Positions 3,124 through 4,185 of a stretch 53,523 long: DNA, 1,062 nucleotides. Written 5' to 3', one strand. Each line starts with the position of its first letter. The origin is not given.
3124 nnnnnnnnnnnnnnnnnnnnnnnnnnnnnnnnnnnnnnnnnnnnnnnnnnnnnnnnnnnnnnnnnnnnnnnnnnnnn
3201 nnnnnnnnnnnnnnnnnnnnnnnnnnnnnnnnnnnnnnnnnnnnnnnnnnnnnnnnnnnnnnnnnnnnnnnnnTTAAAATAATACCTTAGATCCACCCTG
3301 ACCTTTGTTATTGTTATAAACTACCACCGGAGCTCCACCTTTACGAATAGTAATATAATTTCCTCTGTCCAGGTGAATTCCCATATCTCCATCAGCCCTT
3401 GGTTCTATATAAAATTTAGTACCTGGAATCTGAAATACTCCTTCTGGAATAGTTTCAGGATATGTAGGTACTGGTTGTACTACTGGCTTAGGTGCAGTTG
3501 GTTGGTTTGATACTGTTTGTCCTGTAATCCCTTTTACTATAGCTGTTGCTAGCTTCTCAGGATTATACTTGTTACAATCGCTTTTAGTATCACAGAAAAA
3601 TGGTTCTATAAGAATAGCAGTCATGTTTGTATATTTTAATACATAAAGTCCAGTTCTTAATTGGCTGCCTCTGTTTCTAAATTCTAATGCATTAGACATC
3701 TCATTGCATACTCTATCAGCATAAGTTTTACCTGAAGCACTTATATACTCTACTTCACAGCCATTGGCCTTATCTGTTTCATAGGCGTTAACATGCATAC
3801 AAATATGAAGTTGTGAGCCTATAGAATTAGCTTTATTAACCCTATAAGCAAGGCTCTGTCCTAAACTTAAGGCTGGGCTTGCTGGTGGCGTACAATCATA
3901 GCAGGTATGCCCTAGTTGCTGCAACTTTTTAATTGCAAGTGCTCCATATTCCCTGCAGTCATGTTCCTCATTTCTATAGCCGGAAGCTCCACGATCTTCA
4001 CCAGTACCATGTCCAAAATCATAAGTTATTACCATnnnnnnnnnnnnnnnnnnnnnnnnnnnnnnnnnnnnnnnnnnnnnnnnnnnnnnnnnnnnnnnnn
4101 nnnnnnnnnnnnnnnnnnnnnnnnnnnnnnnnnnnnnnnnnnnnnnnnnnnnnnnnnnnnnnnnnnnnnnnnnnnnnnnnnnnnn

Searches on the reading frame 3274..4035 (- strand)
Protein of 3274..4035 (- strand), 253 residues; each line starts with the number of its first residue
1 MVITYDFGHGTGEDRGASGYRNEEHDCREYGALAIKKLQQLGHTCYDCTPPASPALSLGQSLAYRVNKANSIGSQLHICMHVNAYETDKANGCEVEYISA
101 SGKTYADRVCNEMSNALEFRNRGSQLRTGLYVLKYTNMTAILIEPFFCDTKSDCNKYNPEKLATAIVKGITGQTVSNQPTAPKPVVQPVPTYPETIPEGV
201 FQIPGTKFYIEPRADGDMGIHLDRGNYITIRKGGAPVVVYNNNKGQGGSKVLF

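Call 86: search_protein_families(library=pfam, proteins=[window:3274-4035:-], max_evalue=0.001)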
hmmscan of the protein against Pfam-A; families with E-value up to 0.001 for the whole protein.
window:3274-4035:- (253 aa): 1 family
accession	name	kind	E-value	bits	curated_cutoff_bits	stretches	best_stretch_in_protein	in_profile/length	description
PF01520.23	Amidase_3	-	3.4e-23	83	27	1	6-171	4-173/174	N-acetylmuramoyl-L-alanine amidase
